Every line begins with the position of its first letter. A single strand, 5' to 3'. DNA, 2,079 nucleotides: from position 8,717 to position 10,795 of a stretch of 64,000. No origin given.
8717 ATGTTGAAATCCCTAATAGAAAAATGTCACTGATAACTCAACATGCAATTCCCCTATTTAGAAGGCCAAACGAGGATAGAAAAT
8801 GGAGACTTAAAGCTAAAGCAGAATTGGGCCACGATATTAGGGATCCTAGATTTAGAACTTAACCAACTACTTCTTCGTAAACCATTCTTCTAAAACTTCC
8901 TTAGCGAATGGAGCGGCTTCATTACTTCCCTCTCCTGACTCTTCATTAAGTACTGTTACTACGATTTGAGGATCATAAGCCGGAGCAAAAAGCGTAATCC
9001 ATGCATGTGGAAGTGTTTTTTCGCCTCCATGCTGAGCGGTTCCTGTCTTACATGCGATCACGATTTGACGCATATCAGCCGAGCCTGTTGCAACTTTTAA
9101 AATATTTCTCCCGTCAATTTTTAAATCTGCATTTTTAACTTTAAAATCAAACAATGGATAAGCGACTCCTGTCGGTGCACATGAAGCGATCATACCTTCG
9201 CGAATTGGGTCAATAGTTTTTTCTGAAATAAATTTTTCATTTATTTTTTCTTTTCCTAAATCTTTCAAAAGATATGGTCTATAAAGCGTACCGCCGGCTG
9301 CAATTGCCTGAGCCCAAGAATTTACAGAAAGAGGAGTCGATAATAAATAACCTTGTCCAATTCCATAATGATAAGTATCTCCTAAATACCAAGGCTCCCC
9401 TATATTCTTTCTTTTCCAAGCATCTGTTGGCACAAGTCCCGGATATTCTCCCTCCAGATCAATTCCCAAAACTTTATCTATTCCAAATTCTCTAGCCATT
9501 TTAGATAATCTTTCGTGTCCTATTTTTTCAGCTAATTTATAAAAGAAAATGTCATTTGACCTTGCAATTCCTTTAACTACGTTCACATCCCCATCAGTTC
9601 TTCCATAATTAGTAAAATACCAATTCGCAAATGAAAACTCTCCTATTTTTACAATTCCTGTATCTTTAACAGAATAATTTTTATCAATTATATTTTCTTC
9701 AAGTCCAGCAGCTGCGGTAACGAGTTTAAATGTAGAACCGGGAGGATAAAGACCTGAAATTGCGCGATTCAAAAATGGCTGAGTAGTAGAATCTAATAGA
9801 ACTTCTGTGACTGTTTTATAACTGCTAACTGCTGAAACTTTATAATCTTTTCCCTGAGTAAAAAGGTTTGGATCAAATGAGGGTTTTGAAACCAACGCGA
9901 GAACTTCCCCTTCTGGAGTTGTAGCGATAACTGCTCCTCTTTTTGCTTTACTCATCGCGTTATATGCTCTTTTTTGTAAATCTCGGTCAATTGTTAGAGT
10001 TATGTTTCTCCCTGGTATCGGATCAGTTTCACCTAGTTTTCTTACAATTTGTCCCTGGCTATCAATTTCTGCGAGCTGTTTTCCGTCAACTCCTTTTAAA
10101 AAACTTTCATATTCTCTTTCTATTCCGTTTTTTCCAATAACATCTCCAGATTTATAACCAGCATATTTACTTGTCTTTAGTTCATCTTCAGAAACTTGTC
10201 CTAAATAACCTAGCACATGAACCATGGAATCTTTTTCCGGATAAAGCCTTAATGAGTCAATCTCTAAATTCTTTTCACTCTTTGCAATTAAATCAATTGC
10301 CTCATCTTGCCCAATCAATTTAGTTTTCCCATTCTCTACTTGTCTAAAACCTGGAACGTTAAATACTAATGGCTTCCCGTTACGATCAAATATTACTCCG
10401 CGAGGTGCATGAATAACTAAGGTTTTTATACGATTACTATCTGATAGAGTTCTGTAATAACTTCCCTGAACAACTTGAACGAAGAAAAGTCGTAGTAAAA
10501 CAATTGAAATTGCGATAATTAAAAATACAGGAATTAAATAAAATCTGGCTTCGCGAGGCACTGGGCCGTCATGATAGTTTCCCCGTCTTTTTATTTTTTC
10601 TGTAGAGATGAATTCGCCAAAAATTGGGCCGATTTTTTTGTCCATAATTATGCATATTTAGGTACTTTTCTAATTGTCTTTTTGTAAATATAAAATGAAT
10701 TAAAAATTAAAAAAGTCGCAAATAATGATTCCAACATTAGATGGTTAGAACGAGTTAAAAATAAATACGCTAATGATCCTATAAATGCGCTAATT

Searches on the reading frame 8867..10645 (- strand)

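Call 88: search_protein_families(library=pfam, proteins=[window:8867-10645:-], max_evalue=0.001)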
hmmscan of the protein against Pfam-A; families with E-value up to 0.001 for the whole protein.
window:8867-10645:- (592 aa): 2 families
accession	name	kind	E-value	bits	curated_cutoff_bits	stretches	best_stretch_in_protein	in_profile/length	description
PF00905.27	Transpeptidase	-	9e-53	179.8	22.1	1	238-586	3-299/299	Penicillin binding protein transpeptidase domain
PF03717.20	PBP_dimer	-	2.1e-27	97.1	24.4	1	128-203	103-178/180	Penicillin-binding Protein dimerisation domain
